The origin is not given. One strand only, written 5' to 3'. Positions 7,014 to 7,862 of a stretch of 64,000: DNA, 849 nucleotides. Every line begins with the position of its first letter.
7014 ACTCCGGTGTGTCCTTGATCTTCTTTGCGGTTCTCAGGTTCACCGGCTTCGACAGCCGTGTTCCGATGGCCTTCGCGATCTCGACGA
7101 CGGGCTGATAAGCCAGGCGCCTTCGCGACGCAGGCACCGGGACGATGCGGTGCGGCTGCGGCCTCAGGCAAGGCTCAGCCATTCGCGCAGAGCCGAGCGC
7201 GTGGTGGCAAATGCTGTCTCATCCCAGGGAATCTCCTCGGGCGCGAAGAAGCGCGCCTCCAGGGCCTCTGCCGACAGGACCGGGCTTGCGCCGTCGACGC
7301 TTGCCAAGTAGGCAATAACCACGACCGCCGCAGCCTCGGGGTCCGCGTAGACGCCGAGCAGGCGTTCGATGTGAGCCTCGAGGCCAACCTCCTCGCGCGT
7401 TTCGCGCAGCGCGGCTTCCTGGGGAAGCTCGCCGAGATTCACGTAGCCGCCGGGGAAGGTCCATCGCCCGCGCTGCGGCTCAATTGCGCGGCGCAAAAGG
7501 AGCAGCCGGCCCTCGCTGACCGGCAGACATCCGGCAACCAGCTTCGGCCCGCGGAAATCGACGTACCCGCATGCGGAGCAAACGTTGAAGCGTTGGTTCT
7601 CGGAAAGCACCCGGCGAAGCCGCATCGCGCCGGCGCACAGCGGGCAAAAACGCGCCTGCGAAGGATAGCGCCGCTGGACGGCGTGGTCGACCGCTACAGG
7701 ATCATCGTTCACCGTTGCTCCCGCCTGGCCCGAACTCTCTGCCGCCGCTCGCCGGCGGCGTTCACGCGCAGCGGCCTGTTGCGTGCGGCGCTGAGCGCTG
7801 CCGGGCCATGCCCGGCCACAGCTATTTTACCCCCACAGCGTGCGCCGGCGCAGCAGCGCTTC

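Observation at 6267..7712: Compact NUDIX - PRTase - SLOG three-gene island: candidate nucleotide-centred conflict/signalling system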

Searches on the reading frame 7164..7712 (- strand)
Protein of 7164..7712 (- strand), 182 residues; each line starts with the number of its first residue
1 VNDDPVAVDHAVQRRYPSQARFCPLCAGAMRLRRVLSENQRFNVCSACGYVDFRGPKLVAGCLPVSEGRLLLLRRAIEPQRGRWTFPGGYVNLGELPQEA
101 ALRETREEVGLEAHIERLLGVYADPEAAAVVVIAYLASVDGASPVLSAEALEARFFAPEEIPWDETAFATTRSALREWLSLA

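Call 3: search_protein_families(library=pfam, proteins=[window:7164-7712:-], max_evalue=0.1)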
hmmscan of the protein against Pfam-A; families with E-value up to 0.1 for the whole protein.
window:7164-7712:- (182 aa): 6 families
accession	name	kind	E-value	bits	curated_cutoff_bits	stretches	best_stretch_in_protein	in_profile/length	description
PF00293.34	NUDIX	-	1.4e-20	74.1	21.1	1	58-166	4-122/134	NUDIX domain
PF14803.11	Zn_ribbon_Nudix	-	3.5e-05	24.1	25.6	1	21-52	1-32/34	Nudix N-terminal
PF12773.13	DZR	-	0.014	16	27.3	1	14-51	6-33/45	Double zinc ribbon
PF14815.12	NUDIX_4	-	0.033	14.4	35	1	67-117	9-58/113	NUDIX domain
PF08271.17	Zn_Ribbon_TF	-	0.073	13.1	29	0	22-51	2-28/43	TFIIB zinc-binding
PF09297.16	Zn_ribbon_NUD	-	0.082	13.1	24.8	0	20-49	3-28/32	NADH pyrophosphatase zinc ribbon domain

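Call 4: search_protein_families(library=padloc, proteins=[window:7164-7712:-], max_evalue=0.1)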
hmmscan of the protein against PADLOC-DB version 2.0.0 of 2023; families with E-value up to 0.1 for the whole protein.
window:7164-7712:- (182 aa): 1 family
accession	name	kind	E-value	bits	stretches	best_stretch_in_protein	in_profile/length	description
PDLC04899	PDC-S07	-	1.5e-11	42.1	1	59-161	9-112/135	-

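Call 5: search_protein_families(library=ncbifam, proteins=[window:7164-7712:-], max_evalue=0.1)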
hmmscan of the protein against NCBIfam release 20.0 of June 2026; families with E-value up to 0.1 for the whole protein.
window:7164-7712:- (182 aa): 27 families (the best 25 are shown)
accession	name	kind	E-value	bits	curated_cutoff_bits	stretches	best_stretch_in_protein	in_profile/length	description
NF041652.1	Nud_hyd_Dein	equivalog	7.8e-12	45.7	200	1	70-161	27-127/152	Nudix hydrolase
NF003787.0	PRK05379.1-4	equivalog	8.9e-10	38.1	449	1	64-114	215-265/346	bifunctional nicotinamide-nucleotide adenylyltransferase/Nudix hydroxylase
NF006530.0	PRK08999.1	equivalog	9e-10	38.1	245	1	58-117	8-68/315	Nudix family hydrolase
NF003788.0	PRK05379.1-5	equivalog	3.3e-08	33.2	354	1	62-116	218-272/351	bifunctional nicotinamide-nucleotide adenylyltransferase/Nudix hydroxylase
TIGR00586.1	mutt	equivalog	5.4e-08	32.9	97.9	1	66-116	15-66/129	8-oxo-dGTP diphosphatase MutT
NF001299.0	PRK00241.1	equivalog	6.7e-08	32.3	158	1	15-162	97-239/263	NAD(+) diphosphatase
NF007834.0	PRK10546.1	equivalog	7.4e-08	32.3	156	1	66-117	13-65/135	pyrimidine (deoxy)nucleoside triphosphate diphosphatase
NF003786.0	PRK05379.1-2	equivalog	4e-07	29.6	397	1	62-112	223-273/354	bifunctional nicotinamide-nucleotide adenylyltransferase/Nudix hydroxylase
NF008044.0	PRK10776.1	equivalog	4.2e-07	29.9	148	1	67-120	15-69/130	8-oxo-dGTP diphosphatase MutT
NF003791.0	PRK05379.2-3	equivalog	2.4e-06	27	409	1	59-120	204-265/340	bifunctional nicotinamide-nucleotide adenylyltransferase/Nudix hydroxylase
NF003790.0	PRK05379.2-2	equivalog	4.6e-06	26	403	1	59-115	219-275/354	bifunctional nicotinamide mononucleotide adenylyltransferase/ADP-ribose pyrophosphatase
NF001937.0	PRK00714.1-4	equivalog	4.8e-06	26.3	139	1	63-119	15-68/161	RNA pyrophosphohydrolase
TIGR02705.1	nudix_YtkD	equivalog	2.7e-05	23.7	154.4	1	79-120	43-83/156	RNA deprotection pyrophosphohydrolase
NF001935.0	PRK00714.1-2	equivalog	3.3e-05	23.5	259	1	83-120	32-69/183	RNA pyrophosphohydrolase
NF001938.0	PRK00714.1-5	equivalog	9.4e-05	21.8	116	1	68-113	25-76/172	RNA pyrophosphohydrolase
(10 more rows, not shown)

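Call 24: find_homologous_proteins(query=window:7164-7712:-)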
Query window:7164-7712:- (182 aa): 1202 proteins with E <= 0.001 among 1771 candidates; the best 120 are listed.
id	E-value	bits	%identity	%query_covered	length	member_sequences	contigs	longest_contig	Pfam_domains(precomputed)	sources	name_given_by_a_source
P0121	3.3e-116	403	100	100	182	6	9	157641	PF00293.35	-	-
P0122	1.1e-69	252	61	99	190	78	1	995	PF14803.12,PF00293.35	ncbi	-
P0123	1.3e-68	248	60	100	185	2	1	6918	PF00293.35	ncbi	-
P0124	3.5e-68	247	61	99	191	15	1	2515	PF14803.12,PF00293.35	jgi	jgi:ADP-ribose pyrophosphatase YjhB (NUDIX family)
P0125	3.6e-68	247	61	99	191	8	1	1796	PF14803.12,PF00293.35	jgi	jgi:8-oxo-dGTP diphosphatase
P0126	5.7e-68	246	59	99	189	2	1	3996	PF00293.35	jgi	jgi:ADP-ribose pyrophosphatase YjhB (NUDIX family)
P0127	1.1e-67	245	61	99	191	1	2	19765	PF14803.12,PF00293.35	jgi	jgi:8-oxo-dGTP diphosphatase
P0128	2.2e-67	244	61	99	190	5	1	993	PF14803.12,PF00293.35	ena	-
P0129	2.3e-67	244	60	99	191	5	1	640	PF14803.12,PF00293.35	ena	-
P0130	8.8e-67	242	60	99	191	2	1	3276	PF14803.12,PF00293.35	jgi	jgi:ADP-ribose pyrophosphatase YjhB (NUDIX family)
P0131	1.7e-66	241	62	97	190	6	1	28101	PF14803.12,PF00293.35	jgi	jgi:ADP-ribose pyrophosphatase YjhB (NUDIX family)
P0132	1.7e-66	241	60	99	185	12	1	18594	PF14803.12,PF00293.35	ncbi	-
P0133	1.8e-66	241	61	99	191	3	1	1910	PF14803.12,PF00293.35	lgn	-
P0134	1.9e-66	241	61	99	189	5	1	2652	PF14803.12,PF00293.35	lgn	-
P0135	2.0e-66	241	59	99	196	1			PF14803.12,PF00293.35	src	-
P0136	2.1e-66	241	60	99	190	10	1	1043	PF14803.12,PF00293.35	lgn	-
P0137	2.5e-66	241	60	99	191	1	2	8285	PF14803.12,PF00293.35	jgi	jgi:ADP-ribose pyrophosphatase YjhB (NUDIX family)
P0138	4.9e-66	240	57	99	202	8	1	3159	PF14803.12,PF00293.35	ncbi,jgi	-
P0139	5.8e-66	240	60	99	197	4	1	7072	PF14803.12,PF00293.35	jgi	jgi:ADP-ribose pyrophosphatase YjhB (NUDIX family)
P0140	6.7e-66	239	59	98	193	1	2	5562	PF14803.12,PF00293.35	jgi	jgi:ADP-ribose pyrophosphatase YjhB (NUDIX family)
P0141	1.5e-65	238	57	98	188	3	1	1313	PF14803.12,PF00293.35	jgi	jgi:ADP-ribose pyrophosphatase YjhB (NUDIX family)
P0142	2.1e-65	238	60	98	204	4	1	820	PF14803.12,PF00293.35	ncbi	-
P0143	3.1e-65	237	58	99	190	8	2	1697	PF14803.12,PF00293.35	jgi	jgi:ADP-ribose pyrophosphatase YjhB (NUDIX family)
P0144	3.5e-65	237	58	98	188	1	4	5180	PF00293.35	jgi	jgi:ADP-ribose pyrophosphatase YjhB (NUDIX family)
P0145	4.3e-65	237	59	99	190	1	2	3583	PF14803.12,PF00293.35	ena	-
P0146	5.9e-65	236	60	98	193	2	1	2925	PF14803.12,PF00293.35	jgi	jgi:ADP-ribose pyrophosphatase YjhB (NUDIX family)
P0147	6.0e-65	236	59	99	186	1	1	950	PF14803.12,PF00293.35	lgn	-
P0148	6.4e-65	236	57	99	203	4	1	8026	PF14803.12,PF00293.35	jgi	jgi:ADP-ribose pyrophosphatase YjhB (NUDIX family)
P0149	6.5e-65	236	59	98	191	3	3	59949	PF00293.35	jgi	jgi:ADP-ribose pyrophosphatase YjhB (NUDIX family)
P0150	7.3e-65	236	56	99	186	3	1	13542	PF14803.12,PF00293.35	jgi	jgi:8-oxo-dGTP diphosphatase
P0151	8.3e-65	236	59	98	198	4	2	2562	PF14803.12,PF00293.35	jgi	jgi:ADP-ribose pyrophosphatase YjhB (NUDIX family)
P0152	8.9e-65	236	57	99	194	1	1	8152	PF00293.35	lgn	-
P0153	9.1e-65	236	59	97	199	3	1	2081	PF00293.35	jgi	jgi:mutator protein MutT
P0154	1.3e-64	235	58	99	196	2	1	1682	PF14803.12,PF00293.35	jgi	jgi:ADP-ribose pyrophosphatase YjhB (NUDIX family)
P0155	1.9e-64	235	57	99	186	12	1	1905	PF14803.12,PF00293.35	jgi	jgi:8-oxo-dGTP diphosphatase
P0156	1.9e-64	235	59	99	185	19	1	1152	PF14803.12,PF00293.35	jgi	-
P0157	2.1e-64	235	59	99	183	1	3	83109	PF14803.12,PF00293.35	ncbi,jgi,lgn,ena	jgi:8-oxo-dGTP diphosphatase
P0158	2.7e-64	234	58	99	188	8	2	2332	PF14803.12,PF00293.35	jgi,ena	jgi:ADP-ribose pyrophosphatase YjhB (NUDIX family)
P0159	3.4e-64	234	56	99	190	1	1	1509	PF00293.35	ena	-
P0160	3.4e-64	234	57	99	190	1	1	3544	PF14803.12,PF00293.35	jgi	jgi:ADP-ribose pyrophosphatase YjhB (NUDIX family)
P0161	3.5e-64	234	58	99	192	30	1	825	PF14803.12,PF00293.35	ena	-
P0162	4.3e-64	234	56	98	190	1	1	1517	PF14803.12,PF00293.35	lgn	-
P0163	4.5e-64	233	58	99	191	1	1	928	PF00293.35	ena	-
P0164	4.5e-64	233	57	98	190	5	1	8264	PF14803.12,PF00293.35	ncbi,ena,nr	ncbi:MAG TPA: NUDIX hydrolase [Candidatus Binataceae bacterium]|nr:NUDIX hydrolase [Candidatus Binat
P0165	5.1e-64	233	57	99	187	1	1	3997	PF14803.12,PF00293.35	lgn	-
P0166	6.3e-64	233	59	99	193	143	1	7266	PF14803.12,PF00293.35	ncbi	-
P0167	6.9e-64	233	59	98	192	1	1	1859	PF00293.35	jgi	jgi:ADP-ribose pyrophosphatase YjhB (NUDIX family)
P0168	7.1e-64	233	57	99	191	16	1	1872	PF00293.35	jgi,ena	jgi:ADP-ribose pyrophosphatase YjhB (NUDIX family)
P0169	7.2e-64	233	56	99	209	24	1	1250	PF14803.12,PF00293.35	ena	-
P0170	7.5e-64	233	58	100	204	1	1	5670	PF14803.12,PF00293.35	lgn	-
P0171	7.6e-64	233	57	99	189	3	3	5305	PF14803.12,PF00293.35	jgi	jgi:ADP-ribose pyrophosphatase YjhB (NUDIX family)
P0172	8.1e-64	233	56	99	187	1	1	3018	PF00293.35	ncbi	ncbi:MAG: NUDIX domain-containing protein [Candidatus Binataceae bacterium]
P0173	8.4e-64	233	57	98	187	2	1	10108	PF14803.12,PF00293.35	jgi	jgi:ADP-ribose pyrophosphatase YjhB (NUDIX family)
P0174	9.4e-64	232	58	100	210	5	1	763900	PF14803.12,PF00293.35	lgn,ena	-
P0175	1.1e-63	232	57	99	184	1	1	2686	PF14803.12,PF00293.35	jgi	jgi:ADP-ribose pyrophosphatase YjhB (NUDIX family)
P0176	1.1e-63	232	59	99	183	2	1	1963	PF14803.12,PF00293.35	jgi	jgi:ADP-ribose pyrophosphatase YjhB (NUDIX family)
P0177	1.2e-63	232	58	99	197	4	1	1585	PF14803.12,PF00293.35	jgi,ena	-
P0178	1.3e-63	232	57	99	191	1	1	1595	PF00293.35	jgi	jgi:ADP-ribose pyrophosphatase YjhB (NUDIX family)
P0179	1.6e-63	232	57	99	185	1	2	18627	PF14803.12,PF00293.35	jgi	-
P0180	1.7e-63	232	57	99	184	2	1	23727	PF14803.12,PF00293.35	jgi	jgi:ADP-ribose pyrophosphatase YjhB (NUDIX family)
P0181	1.8e-63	232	57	98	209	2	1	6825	PF00293.35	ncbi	-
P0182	2.1e-63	231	58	99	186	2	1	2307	PF14803.12,PF00293.35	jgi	-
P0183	2.3e-63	231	57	99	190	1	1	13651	PF14803.12,PF00293.35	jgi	jgi:ADP-ribose pyrophosphatase YjhB (NUDIX family)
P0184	2.4e-63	231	55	99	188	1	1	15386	PF00293.35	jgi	jgi:mutator protein MutT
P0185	2.4e-63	231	57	99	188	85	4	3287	PF14803.12,PF00293.35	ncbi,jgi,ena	-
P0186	2.4e-63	231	57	99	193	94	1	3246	PF14803.12,PF00293.35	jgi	-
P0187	2.7e-63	231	58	99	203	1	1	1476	PF14803.12,PF00293.35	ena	-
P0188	3.2e-63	231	55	99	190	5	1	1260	PF00293.35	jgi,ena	-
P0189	3.3e-63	231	57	98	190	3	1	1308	PF14803.12,PF00293.35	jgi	jgi:8-oxo-dGTP diphosphatase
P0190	3.6e-63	231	58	99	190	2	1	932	PF14803.12,PF00293.35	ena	-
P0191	3.9e-63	230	56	98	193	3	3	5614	PF14803.12,PF00293.35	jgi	jgi:ADP-ribose pyrophosphatase YjhB (NUDIX family)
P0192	4.1e-63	230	56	99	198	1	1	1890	PF14803.12,PF00293.35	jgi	jgi:ADP-ribose pyrophosphatase YjhB (NUDIX family)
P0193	4.2e-63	230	56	99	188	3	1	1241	PF00293.35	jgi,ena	-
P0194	4.2e-63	230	58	100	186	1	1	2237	PF14803.12,PF00293.35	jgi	-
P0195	4.4e-63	230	58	100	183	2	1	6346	PF14803.12,PF00293.35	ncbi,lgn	-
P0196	4.4e-63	230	58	100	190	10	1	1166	PF14803.12,PF00293.35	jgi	jgi:ADP-ribose pyrophosphatase YjhB (NUDIX family)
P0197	4.8e-63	230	58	99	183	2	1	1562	PF14803.12,PF00293.35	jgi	jgi:8-oxo-dGTP diphosphatase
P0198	4.9e-63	230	59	98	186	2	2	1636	PF00293.35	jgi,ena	-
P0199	4.9e-63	230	57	99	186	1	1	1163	PF14803.12,PF00293.35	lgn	-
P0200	4.9e-63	230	57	98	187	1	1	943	PF14803.12,PF00293.35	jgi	jgi:ADP-ribose pyrophosphatase YjhB (NUDIX family)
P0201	4.9e-63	230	56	99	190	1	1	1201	PF00293.35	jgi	jgi:ADP-ribose pyrophosphatase YjhB (NUDIX family)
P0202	5.7e-63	230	58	98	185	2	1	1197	PF14803.12,PF00293.35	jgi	-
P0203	5.9e-63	230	56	98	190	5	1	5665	PF00293.35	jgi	jgi:ADP-ribose pyrophosphatase YjhB (NUDIX family)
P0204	6.9e-63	230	57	99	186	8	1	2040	PF00293.35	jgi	jgi:ADP-ribose pyrophosphatase YjhB (NUDIX family)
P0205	9.7e-63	229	56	98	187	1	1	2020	PF14803.12,PF00293.35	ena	-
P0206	1.0e-62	229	55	99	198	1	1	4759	PF14803.12,PF00293.35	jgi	jgi:ADP-ribose pyrophosphatase YjhB (NUDIX family)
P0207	1.1e-62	229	56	98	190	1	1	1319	PF00293.35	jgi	jgi:ADP-ribose pyrophosphatase YjhB (NUDIX family)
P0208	1.1e-62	229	56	98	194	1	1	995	PF14803.12,PF00293.35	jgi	jgi:ADP-ribose pyrophosphatase YjhB (NUDIX family)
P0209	1.3e-62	229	58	98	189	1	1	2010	PF00293.35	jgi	jgi:8-oxo-dGTP diphosphatase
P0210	1.3e-62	229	57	99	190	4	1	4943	PF14803.12,PF00293.35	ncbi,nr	ncbi:MAG: NUDIX hydrolase [Deltaproteobacteria bacterium]|nr:NUDIX hydrolase [Deltaproteobacteria ba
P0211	1.4e-62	229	56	99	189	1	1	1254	PF00293.35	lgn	-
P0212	1.5e-62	229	56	99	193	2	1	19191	PF14803.12,PF00293.35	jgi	jgi:8-oxo-dGTP diphosphatase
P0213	1.7e-62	228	56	99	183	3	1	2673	PF14803.12,PF00293.35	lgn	-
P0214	1.9e-62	228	57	98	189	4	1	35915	PF14803.12,PF00293.35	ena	-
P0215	1.9e-62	228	56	99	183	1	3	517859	PF14803.12,PF00293.35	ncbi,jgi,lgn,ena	-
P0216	2.1e-62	228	58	99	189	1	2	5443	PF00293.35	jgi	jgi:ADP-ribose pyrophosphatase YjhB (NUDIX family)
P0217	2.1e-62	228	56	98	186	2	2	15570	PF14803.12,PF00293.35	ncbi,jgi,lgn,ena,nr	ncbi:MAG TPA: NUDIX hydrolase [Candidatus Binataceae bacterium]|nr:NUDIX hydrolase [Candidatus Binat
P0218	2.1e-62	228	56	98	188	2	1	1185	PF00293.35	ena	-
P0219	2.2e-62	228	56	99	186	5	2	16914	PF14803.12,PF00293.35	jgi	jgi:ADP-ribose pyrophosphatase YjhB (NUDIX family)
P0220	3.1e-62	227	55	98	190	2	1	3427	PF14803.12,PF00293.35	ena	-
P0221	3.1e-62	227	58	98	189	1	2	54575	PF14803.12,PF00293.35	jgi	jgi:ADP-ribose pyrophosphatase YjhB (NUDIX family)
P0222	3.2e-62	227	56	99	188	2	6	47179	PF14803.12,PF00293.35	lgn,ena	-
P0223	4.0e-62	227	56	98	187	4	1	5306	PF14803.12,PF00293.35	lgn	-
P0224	4.1e-62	227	58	99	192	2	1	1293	PF14803.12,PF00293.35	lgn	-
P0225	5.5e-62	227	57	98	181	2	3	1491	PF14803.12,PF00293.35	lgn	-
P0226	6.8e-62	226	56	99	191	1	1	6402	PF14803.12,PF00293.35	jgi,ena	-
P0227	6.9e-62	226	56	99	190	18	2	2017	PF14803.12,PF00293.35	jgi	jgi:8-oxo-dGTP diphosphatase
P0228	9.5e-62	226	55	99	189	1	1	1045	PF00293.35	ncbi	-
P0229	1.0e-61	226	56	98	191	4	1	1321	PF00293.35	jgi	-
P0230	1.0e-61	226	56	98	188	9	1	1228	PF00293.35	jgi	-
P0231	1.1e-61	226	54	98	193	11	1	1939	PF00293.35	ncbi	-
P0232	1.1e-61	226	58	98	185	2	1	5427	PF14803.12,PF00293.35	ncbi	-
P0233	1.1e-61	226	57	99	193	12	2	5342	PF14803.12,PF00293.35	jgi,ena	-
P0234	1.3e-61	225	56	99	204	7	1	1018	PF14803.12,PF00293.35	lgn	-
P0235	1.4e-61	225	56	98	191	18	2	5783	PF14803.12,PF00293.35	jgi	jgi:ADP-ribose pyrophosphatase YjhB (NUDIX family)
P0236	1.4e-61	225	58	98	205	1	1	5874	PF14803.12,PF00293.35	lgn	-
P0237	1.5e-61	225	57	98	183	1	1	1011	PF14803.12,PF00293.35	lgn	-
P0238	2.2e-61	225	56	99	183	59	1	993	PF14803.12,PF00293.35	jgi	jgi:ADP-ribose pyrophosphatase YjhB (NUDIX family)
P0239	2.3e-61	225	56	99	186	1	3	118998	PF00293.35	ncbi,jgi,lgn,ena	jgi:ADP-ribose pyrophosphatase YjhB (NUDIX family)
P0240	2.4e-61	225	56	99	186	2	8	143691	PF00293.35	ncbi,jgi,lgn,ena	-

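Call 25: find_encoding_contigs(protein=P0121, flank=6000, max_places=10)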
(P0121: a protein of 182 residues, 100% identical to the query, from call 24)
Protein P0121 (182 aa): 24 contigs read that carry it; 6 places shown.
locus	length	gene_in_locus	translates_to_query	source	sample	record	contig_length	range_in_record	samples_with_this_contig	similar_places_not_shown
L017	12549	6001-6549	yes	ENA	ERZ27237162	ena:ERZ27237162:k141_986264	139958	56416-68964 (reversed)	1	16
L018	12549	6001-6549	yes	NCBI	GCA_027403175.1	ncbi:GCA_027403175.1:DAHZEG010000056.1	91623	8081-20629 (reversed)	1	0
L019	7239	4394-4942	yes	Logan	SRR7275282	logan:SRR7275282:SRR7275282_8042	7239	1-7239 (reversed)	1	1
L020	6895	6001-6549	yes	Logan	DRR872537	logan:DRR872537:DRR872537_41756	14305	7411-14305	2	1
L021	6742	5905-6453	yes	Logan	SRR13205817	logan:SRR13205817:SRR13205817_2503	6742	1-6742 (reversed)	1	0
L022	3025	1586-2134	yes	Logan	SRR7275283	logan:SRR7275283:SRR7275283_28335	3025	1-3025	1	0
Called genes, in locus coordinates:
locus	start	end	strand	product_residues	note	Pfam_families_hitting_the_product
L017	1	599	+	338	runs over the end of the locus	PF20030:bpMoxR, PF00493:MCM (weak), PF00004:AAA (weak), PF07726:AAA_3, PF07728:AAA_5, PF17863:AAA_lid_2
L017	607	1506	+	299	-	PF01882:DUF58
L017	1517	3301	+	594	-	PF24156:DUF7407 (faint)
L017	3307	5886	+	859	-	PF05762:VWA_CoxE (faint), PF07090:GATase1_like (faint), PF00092:VWA, PF13519:VWA_2, PF13768:VWA_3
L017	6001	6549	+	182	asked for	PF00293:NUDIX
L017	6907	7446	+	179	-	-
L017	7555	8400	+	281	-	PF01073:3Beta_HSD, PF01370:Epimerase, PF04321:RmlD_sub_bind (weak), PF05368:NmrA, PF13460:NAD_binding_10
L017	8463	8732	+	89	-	PF00106:adh_short, PF13561:adh_short_C2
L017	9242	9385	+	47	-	PF13561:adh_short_C2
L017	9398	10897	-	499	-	PF00171:Aldedh, PF05893:LuxC (weak)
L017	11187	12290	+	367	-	PF00795:CN_hydrolase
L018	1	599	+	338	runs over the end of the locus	PF20030:bpMoxR, PF00493:MCM (weak), PF00004:AAA (weak), PF07726:AAA_3, PF07728:AAA_5, PF17863:AAA_lid_2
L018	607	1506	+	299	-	PF01882:DUF58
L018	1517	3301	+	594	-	PF24156:DUF7407 (faint)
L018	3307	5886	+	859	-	PF05762:VWA_CoxE (faint), PF07090:GATase1_like (faint), PF00092:VWA, PF13519:VWA_2, PF13768:VWA_3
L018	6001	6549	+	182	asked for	PF00293:NUDIX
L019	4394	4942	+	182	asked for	PF00293:NUDIX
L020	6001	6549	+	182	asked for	PF00293:NUDIX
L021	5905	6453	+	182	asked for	PF00293:NUDIX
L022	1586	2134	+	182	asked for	PF00293:NUDIX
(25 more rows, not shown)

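Call 26: find_encoding_contigs(protein=P0157, flank=6000, max_places=3)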
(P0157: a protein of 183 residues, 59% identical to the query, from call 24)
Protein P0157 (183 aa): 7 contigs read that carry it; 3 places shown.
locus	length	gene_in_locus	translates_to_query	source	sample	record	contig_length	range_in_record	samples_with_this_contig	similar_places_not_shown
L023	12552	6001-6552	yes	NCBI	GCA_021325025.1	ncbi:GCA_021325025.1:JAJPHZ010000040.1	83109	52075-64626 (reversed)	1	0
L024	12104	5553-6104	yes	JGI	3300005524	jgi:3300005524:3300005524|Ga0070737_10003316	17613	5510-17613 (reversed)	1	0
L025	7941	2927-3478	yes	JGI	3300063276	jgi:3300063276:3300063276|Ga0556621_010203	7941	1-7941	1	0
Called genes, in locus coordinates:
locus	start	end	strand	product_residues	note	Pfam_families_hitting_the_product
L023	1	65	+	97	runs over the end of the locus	-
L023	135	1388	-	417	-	PF12704:MacB_PCD, PF02687:FtsX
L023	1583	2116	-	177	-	PF03992:ABM (faint)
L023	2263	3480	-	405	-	PF02515:CoA_transf_3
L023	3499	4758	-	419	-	PF02515:CoA_transf_3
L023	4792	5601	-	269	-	PF01869:BcrAD_BadFG (faint), PF03630:Fumble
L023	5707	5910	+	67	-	-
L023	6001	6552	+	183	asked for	PF14803:Zn_ribbon_Nudix (weak), PF00293:NUDIX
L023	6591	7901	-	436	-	PF02550:AcetylCoA_hydro (weak), PF13336:AcetylCoA_hyd_C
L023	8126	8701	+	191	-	PF01558:POR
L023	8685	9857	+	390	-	PF01855:POR_N, PF17147:PFOR_II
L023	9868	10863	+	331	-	PF02775:TPP_enzyme_C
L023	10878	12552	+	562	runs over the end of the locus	PF01494:FAD_binding_3 (faint), PF14691:Fer4_20, PF01266:DAO, PF01946:Thi4 (weak), PF07992:Pyr_redox_2, PF12831:FAD_oxidored (weak), PF13450:NAD_binding_8, PF00037:Fer4 (weak), +4 more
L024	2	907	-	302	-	?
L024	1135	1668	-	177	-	PF03992:ABM (faint)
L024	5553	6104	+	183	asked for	PF14803:Zn_ribbon_Nudix (weak), PF00293:NUDIX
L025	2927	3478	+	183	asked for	PF14803:Zn_ribbon_Nudix (weak), PF00293:NUDIX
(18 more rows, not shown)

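Call 52: find_encoding_contigs(protein=P0131, flank=7000, max_places=2)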
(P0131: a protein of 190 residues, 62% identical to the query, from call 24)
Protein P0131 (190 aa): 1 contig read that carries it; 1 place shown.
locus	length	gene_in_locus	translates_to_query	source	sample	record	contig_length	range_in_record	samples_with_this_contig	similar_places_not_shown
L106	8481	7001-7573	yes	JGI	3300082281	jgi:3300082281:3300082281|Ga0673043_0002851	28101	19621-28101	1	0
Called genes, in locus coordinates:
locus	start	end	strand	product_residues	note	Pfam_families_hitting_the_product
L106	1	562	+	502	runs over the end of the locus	-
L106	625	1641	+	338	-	PF20030:bpMoxR (weak), PF07726:AAA_3, PF07728:AAA_5, PF17863:AAA_lid_2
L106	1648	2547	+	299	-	PF01882:DUF58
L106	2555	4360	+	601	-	PF07584:BatA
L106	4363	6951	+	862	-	PF05762:VWA_CoxE (faint), PF07090:GATase1_like (faint), PF00092:VWA, PF13519:VWA_2, PF13768:VWA_3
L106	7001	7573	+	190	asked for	PF14803:Zn_ribbon_Nudix (weak), PF00293:NUDIX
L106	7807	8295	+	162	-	PF01668:SmpB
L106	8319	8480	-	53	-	?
